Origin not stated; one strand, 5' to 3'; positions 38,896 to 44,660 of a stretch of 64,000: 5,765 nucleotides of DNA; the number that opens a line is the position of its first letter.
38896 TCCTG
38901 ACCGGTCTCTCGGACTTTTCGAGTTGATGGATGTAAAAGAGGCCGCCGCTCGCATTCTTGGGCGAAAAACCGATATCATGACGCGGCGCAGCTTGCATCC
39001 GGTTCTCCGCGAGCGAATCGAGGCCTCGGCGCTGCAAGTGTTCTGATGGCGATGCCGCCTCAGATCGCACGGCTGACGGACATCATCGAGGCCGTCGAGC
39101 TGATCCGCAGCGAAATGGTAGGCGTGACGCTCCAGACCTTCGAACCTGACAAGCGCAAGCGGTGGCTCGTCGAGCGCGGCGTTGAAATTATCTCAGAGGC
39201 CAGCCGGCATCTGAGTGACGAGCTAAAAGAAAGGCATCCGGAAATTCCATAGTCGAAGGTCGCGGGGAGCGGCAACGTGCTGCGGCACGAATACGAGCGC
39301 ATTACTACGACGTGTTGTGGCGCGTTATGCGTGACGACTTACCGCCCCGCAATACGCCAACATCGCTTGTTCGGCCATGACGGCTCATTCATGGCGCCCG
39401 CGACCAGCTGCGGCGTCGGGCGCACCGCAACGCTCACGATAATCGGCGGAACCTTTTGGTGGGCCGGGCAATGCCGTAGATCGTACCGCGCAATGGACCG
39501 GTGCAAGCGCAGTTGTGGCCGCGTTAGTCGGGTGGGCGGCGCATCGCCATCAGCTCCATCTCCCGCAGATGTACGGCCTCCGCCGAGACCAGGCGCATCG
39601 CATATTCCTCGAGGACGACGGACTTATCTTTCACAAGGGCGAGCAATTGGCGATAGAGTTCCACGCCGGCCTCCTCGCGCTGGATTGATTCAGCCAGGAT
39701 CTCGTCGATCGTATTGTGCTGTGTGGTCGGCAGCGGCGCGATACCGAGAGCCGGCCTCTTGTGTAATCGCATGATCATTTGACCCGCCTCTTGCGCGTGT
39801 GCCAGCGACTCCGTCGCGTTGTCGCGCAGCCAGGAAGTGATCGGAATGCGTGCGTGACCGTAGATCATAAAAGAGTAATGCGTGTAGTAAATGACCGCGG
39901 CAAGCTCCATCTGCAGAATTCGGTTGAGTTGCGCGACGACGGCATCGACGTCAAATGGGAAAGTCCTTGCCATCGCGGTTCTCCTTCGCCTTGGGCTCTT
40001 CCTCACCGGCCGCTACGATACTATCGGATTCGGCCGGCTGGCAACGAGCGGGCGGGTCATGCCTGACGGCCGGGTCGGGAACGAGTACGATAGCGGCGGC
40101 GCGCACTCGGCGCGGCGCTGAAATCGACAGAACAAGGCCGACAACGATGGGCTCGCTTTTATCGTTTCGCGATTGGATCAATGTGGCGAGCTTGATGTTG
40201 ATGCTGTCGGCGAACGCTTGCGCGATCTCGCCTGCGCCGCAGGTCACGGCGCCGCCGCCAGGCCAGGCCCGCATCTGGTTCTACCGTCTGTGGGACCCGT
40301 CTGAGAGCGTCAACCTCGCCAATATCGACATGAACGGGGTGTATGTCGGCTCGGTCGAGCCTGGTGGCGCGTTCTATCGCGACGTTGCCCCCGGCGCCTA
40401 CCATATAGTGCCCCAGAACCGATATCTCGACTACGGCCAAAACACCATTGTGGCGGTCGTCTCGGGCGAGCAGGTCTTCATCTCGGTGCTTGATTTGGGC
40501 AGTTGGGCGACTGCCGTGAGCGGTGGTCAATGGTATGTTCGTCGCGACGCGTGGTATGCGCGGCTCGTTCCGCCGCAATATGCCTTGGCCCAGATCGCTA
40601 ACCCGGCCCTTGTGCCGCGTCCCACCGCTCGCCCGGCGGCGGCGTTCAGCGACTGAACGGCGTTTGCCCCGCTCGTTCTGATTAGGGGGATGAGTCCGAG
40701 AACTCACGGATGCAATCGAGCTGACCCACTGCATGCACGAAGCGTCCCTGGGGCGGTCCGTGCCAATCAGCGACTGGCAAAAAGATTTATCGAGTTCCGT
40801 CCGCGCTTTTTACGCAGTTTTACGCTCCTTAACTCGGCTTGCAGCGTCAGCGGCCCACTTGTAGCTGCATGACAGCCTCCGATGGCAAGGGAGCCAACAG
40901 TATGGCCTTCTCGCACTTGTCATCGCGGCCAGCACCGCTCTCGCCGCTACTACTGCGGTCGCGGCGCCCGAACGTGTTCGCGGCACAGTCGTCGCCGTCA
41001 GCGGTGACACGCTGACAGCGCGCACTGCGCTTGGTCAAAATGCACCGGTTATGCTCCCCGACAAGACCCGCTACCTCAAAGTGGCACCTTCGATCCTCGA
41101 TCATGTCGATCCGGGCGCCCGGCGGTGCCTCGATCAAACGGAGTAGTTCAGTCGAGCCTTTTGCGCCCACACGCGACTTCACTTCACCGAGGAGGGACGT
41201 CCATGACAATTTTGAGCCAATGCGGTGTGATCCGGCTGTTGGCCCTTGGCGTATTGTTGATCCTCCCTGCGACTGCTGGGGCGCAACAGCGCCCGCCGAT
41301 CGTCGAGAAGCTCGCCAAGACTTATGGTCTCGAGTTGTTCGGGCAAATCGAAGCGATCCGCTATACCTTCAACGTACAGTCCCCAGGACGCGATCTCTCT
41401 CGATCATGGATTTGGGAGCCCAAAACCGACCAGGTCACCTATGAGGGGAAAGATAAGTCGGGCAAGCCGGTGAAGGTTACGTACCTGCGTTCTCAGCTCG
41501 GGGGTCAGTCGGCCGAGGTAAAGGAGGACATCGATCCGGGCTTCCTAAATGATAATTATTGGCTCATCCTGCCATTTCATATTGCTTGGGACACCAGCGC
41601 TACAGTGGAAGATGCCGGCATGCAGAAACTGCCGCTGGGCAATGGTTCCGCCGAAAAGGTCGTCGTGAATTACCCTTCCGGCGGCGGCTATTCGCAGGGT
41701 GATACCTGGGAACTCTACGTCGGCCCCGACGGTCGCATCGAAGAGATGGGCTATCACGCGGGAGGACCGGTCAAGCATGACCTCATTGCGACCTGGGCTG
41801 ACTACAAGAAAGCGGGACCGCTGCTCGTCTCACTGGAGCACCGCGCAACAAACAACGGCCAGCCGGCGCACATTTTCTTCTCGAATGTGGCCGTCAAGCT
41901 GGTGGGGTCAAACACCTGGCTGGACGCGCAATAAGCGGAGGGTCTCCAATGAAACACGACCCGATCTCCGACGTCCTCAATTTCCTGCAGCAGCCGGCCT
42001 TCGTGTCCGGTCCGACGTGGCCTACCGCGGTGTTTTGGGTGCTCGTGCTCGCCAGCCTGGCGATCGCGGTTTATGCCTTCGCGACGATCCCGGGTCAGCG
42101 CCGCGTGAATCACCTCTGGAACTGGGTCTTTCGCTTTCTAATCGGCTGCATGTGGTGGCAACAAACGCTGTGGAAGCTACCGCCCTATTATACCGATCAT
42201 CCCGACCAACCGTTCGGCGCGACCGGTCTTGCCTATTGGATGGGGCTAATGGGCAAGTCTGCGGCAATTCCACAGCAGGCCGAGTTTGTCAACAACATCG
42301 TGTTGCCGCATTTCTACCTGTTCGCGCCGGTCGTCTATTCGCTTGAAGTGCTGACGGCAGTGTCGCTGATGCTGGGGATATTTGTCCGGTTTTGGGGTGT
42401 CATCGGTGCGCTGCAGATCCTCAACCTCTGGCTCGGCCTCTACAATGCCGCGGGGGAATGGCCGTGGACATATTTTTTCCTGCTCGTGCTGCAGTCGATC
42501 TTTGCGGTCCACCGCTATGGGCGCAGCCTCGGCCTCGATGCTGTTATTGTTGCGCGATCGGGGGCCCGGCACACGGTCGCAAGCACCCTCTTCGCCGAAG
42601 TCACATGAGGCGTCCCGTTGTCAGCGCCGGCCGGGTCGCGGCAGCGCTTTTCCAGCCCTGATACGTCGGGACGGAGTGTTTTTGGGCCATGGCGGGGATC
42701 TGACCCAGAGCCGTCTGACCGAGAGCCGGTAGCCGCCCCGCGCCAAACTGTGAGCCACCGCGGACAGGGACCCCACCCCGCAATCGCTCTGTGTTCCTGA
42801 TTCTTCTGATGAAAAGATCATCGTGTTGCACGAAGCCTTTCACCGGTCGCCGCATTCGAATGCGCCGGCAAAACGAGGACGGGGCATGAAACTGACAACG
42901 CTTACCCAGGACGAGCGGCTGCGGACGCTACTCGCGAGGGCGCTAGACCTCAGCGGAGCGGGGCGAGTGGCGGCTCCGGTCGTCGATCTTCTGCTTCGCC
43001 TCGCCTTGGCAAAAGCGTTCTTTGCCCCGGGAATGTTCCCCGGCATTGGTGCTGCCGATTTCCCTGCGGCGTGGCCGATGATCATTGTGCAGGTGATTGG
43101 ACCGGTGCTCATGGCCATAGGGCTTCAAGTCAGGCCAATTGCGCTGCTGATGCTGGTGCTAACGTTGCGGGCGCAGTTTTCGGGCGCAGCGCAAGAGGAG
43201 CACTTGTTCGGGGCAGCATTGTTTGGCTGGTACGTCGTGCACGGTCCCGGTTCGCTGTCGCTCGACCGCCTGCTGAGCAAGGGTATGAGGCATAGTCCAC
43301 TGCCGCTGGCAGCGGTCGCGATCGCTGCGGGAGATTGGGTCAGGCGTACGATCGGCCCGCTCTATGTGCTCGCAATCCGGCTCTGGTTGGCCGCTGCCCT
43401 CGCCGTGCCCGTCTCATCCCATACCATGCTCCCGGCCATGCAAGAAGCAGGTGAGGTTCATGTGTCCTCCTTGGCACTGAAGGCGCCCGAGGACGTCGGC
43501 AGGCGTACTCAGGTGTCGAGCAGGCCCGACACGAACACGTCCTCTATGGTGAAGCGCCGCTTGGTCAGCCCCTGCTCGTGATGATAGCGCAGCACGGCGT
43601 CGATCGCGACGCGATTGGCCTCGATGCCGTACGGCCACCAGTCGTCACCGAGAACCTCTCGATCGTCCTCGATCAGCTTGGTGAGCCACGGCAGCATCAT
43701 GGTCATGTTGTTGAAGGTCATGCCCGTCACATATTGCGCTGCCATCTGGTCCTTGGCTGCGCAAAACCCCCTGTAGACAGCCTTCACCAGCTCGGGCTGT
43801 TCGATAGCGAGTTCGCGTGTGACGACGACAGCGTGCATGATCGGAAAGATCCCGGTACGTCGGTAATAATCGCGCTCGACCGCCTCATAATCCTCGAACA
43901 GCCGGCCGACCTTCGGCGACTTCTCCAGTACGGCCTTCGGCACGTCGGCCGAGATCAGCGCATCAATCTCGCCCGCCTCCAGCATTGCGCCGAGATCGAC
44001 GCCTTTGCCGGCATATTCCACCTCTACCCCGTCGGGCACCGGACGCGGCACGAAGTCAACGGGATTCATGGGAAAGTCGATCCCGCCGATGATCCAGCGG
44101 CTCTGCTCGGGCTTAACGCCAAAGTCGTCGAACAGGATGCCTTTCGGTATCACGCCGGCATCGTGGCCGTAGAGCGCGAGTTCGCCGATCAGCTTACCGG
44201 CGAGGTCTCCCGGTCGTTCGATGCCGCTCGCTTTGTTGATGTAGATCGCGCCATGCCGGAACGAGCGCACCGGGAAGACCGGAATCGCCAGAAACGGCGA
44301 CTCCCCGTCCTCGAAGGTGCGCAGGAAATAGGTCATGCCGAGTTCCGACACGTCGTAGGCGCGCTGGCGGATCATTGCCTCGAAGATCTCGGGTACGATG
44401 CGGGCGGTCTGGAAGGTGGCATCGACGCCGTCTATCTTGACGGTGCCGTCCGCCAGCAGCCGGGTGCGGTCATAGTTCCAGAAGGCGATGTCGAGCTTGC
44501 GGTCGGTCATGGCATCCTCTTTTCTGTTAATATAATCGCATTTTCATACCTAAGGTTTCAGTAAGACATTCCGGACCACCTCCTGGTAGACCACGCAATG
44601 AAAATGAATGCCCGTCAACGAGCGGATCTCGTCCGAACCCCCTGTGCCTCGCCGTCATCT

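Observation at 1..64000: Roughly one locus in four is broken, with lesions concentrated in accessory genes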

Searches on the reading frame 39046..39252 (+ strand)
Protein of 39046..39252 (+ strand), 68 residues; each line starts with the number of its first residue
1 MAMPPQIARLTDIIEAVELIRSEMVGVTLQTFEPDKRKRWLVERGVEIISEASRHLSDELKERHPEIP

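Call 71: search_protein_families(library=pfam, max_evalue=0.01, proteins=[window:39046-39249:+])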
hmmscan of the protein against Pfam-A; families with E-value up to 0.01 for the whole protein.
window:39046-39249:+ (68 aa): 1 family
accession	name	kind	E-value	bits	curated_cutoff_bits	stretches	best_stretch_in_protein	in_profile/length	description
PF01934.22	HepT-like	-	3.5e-06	27.2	23.5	1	13-66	1-77/120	Ribonuclease HepT-like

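Call 73: find_encoding_contigs(protein=window:39046-39252:+, flank=10000, max_places=6)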
Protein window:39046-39252:+ (68 aa): 3 contigs read that carry it; 3 places shown.
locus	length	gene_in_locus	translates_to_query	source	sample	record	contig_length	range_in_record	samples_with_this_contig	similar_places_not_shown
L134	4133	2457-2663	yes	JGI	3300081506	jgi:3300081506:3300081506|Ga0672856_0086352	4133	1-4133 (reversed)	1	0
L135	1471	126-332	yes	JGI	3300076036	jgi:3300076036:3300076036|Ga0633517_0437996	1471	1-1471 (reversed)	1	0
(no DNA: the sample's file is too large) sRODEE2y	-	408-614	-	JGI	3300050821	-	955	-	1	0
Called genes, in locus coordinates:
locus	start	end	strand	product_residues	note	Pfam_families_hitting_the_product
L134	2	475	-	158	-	?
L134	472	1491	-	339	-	PF25919:BSH_CusB (faint), PF25917:BSH_RND, PF25973:BSH_CzcB (weak), PF25881:HH_YBHG (weak), PF25963:Beta-barrel_AAEA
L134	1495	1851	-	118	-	PF17090:Ytca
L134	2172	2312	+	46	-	-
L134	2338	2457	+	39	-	-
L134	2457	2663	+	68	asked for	PF01934:HepT-like (weak)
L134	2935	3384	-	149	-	PF00210:Ferritin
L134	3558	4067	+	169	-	PF11008:DUF2846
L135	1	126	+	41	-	?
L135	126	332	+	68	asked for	PF01934:HepT-like (weak)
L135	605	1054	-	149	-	PF00210:Ferritin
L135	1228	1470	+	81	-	?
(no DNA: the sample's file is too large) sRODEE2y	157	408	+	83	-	PF18765:Polbeta (weak), PF01909:NTP_transf_2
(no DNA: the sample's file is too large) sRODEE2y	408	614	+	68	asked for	PF01934:HepT-like (weak)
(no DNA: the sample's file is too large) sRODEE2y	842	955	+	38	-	?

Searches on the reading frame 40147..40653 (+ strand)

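Call 72: search_protein_families(library=pfam, max_evalue=1, proteins=[window:40147-40653:+])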
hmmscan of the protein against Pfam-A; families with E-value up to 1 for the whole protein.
window:40147-40653:+ (169 aa): 1 family
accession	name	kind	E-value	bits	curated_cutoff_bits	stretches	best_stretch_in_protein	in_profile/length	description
PF11008.14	DUF2846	-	3.1e-09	37.2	34.3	1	39-118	3-82/92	Protein of unknown function (DUF2846)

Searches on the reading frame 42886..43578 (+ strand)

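Call 77: search_protein_families(library=pfam, max_evalue=10, proteins=[window:42886-43578:+])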
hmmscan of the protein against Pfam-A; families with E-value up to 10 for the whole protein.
window:42886-43578:+ (231 aa): 1 family
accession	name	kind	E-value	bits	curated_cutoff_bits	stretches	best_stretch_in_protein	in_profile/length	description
PF07681.17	DoxX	-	0.00022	22.2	23.6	1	61-99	44-82/85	DoxX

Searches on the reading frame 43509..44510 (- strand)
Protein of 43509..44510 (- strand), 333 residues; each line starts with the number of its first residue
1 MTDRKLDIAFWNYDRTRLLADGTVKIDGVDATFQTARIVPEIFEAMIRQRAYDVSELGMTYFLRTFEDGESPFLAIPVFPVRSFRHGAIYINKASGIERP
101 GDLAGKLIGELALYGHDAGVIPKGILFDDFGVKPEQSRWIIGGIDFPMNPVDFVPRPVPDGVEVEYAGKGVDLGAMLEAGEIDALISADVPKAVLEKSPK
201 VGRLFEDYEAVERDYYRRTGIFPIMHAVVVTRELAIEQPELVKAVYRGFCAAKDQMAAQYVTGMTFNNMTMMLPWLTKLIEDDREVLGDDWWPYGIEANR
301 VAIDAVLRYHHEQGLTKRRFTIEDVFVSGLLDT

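Call 16: find_encoding_contigs(protein=window:43509-44510:-, flank=10000, max_places=6)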
Protein window:43509-44510:- (333 aa): no gene with exactly this product is on record in the collection.

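Call 77: search_protein_families(library=pfam, max_evalue=10, proteins=[window:43509-44507:-])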
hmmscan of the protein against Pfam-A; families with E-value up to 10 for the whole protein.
window:43509-44507:- (332 aa): 1 family
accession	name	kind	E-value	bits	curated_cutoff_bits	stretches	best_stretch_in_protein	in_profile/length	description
PF09084.16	NMT1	-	0.13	12.5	20.5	1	88-136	77-122/216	NMT1/THI5 like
